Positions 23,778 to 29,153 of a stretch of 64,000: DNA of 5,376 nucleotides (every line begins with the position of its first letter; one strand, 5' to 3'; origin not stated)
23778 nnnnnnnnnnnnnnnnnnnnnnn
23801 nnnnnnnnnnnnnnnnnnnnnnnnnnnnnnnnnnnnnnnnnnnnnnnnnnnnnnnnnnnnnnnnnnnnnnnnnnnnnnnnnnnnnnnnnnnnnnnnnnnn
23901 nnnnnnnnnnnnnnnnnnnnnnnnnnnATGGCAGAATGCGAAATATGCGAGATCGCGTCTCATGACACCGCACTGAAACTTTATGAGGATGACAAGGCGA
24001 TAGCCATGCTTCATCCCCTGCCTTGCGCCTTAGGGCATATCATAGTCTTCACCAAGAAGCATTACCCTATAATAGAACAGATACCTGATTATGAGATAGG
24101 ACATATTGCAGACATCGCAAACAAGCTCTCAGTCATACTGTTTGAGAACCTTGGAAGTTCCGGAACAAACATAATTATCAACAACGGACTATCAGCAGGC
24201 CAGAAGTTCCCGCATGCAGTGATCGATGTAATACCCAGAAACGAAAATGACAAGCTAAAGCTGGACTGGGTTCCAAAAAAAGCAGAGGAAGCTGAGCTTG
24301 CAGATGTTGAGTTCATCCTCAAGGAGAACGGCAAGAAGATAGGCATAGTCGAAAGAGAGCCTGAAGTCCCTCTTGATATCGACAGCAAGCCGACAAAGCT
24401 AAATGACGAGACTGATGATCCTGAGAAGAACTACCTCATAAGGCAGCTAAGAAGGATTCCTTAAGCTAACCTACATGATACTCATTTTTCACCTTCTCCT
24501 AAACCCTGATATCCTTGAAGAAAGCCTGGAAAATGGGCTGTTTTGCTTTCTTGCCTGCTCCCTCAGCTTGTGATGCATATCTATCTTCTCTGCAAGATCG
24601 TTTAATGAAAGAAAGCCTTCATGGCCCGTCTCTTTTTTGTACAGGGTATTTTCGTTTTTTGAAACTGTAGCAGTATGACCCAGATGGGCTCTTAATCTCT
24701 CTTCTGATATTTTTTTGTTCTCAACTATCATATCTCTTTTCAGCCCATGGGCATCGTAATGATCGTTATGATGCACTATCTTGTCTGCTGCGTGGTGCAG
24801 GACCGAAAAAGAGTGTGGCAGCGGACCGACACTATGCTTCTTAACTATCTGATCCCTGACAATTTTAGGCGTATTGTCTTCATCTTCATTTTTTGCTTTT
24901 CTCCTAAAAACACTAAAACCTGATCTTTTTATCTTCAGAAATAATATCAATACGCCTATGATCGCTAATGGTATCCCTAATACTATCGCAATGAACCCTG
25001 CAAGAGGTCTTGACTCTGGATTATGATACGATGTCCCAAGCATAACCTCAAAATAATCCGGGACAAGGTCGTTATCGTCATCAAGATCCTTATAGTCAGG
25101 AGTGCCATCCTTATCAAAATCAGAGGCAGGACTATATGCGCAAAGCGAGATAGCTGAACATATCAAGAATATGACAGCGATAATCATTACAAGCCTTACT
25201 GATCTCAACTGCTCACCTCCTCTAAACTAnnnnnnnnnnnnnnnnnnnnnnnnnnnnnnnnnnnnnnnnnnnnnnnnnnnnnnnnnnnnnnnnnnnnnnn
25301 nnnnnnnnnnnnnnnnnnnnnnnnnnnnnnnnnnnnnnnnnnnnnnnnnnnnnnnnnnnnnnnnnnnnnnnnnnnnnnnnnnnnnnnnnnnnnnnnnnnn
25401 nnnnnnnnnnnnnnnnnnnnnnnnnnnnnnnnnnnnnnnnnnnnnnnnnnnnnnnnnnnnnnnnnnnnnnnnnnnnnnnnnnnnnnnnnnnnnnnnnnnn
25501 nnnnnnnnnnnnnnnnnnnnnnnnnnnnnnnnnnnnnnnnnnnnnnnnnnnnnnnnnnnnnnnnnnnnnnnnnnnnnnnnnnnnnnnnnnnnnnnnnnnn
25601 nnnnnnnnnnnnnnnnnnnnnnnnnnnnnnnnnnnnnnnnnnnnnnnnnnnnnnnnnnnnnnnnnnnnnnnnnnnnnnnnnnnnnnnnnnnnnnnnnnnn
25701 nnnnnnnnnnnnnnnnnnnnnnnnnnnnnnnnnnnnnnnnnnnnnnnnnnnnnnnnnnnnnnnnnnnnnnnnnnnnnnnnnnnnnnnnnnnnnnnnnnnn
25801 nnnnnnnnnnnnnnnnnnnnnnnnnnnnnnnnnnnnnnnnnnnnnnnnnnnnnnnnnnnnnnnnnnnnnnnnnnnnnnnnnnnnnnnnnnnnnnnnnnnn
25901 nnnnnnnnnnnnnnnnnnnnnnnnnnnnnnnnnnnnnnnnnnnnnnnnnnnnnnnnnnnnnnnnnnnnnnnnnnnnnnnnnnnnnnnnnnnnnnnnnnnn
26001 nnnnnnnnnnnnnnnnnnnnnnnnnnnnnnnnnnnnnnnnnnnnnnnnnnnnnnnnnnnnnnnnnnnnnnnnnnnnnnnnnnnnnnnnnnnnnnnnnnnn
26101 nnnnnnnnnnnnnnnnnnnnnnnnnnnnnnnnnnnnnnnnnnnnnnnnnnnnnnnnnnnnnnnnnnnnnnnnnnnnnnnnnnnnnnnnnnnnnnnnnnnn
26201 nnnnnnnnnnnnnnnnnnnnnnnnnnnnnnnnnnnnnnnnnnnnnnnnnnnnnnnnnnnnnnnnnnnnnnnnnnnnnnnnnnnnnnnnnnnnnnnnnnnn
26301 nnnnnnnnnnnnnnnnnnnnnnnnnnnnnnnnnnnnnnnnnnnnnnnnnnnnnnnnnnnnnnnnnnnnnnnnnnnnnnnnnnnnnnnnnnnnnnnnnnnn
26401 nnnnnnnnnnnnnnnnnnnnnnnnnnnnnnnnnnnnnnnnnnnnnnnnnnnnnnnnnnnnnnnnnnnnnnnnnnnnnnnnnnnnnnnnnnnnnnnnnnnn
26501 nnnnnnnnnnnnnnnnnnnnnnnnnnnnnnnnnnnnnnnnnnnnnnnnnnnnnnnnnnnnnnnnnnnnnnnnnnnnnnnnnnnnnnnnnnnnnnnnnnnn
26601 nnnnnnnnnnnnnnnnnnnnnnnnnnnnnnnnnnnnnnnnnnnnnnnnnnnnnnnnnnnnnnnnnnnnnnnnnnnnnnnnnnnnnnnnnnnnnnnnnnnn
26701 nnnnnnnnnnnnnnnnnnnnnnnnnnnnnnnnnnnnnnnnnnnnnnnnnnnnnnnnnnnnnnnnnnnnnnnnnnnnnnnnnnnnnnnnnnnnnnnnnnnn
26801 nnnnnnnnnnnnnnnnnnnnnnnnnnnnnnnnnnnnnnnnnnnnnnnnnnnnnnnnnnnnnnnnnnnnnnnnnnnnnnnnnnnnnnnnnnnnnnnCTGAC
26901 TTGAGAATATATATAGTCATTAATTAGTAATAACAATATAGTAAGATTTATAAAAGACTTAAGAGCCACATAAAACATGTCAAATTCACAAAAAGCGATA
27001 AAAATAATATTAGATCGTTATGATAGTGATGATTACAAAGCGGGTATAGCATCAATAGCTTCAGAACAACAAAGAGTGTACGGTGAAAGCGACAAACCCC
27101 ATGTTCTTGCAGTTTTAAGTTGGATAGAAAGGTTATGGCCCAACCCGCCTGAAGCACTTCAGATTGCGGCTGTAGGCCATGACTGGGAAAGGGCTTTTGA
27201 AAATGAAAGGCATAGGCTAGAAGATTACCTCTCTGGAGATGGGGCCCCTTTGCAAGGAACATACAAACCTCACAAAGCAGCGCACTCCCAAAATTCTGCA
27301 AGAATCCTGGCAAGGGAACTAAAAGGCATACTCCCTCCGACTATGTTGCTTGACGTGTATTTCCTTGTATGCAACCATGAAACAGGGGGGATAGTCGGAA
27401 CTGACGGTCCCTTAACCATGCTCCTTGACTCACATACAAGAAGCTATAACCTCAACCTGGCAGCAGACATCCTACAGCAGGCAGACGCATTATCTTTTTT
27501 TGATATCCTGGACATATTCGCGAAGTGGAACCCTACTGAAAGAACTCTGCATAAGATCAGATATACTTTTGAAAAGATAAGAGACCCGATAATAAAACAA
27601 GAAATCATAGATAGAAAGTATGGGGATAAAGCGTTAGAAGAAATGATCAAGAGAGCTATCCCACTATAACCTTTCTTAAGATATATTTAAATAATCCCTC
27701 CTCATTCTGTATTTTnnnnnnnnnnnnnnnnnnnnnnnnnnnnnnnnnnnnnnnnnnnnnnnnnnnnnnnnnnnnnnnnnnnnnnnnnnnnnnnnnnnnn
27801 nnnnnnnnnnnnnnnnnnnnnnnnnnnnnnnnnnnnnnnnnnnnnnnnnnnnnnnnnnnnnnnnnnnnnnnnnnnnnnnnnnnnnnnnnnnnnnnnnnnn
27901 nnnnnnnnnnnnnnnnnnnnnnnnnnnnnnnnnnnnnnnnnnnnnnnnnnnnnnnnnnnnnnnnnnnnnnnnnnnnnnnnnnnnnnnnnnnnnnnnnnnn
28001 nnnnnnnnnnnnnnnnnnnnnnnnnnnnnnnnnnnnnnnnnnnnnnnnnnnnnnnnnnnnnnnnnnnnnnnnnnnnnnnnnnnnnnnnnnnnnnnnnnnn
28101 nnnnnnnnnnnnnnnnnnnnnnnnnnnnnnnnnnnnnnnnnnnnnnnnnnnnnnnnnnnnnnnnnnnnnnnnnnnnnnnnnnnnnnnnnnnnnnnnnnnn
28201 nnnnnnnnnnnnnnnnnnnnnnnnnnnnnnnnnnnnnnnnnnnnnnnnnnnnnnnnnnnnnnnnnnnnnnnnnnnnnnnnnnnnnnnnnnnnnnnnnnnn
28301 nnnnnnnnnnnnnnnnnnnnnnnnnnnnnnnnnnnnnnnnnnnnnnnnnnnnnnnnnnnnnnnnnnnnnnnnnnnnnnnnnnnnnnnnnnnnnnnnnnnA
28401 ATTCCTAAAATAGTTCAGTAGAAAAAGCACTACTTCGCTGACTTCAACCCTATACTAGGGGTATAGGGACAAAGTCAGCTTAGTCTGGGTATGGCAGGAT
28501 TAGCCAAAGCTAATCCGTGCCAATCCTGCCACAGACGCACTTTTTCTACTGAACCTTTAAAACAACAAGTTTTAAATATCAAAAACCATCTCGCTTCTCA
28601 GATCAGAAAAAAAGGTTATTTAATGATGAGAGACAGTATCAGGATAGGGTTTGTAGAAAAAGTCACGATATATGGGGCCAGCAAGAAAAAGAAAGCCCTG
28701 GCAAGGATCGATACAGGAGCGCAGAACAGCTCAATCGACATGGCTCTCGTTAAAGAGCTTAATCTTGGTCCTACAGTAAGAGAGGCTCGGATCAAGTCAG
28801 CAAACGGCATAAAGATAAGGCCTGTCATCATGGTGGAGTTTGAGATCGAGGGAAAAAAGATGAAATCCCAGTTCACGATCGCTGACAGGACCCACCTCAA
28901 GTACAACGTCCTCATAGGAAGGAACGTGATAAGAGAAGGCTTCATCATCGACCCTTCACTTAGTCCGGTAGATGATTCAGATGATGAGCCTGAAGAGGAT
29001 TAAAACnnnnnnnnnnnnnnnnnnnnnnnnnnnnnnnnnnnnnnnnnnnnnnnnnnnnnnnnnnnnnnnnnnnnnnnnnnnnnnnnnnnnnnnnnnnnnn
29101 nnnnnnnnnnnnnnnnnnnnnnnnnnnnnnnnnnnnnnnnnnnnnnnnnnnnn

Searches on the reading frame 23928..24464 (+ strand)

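Call 74: search_protein_families(library=pfam, proteins=[window:23928-24464:+], max_evalue=0.001)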
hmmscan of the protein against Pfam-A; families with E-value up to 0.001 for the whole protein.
window:23928-24464:+ (178 aa): 1 family
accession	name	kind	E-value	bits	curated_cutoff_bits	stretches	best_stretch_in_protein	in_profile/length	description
PF01230.28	HIT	-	5.1e-11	43.5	21.5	1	15-106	6-97/98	HIT domain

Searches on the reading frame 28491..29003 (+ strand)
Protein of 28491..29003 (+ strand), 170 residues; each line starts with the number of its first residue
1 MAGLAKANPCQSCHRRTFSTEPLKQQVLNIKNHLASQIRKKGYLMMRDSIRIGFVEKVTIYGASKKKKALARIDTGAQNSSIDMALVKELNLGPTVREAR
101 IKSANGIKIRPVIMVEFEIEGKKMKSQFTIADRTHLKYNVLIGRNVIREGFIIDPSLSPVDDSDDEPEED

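Call 74: search_protein_families(library=pfam, proteins=[window:28491-29003:+], max_evalue=0.001)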
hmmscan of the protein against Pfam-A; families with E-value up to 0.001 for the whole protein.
window:28491-29003:+ (170 aa): 3 families
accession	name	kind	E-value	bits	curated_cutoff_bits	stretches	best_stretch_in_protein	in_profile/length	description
PF05618.17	Zn_protease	-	5.1e-13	49.6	27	1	94-160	66-134/138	Putative ATP-dependent zinc protease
PF13975.11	gag-asp_proteas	-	3.8e-06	27.9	28.2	1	70-148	11-91/92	gag-polyprotein putative aspartyl protease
PF13650.11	Asp_protease_2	-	3.6e-05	24.8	24.3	1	67-145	8-89/90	Aspartyl protease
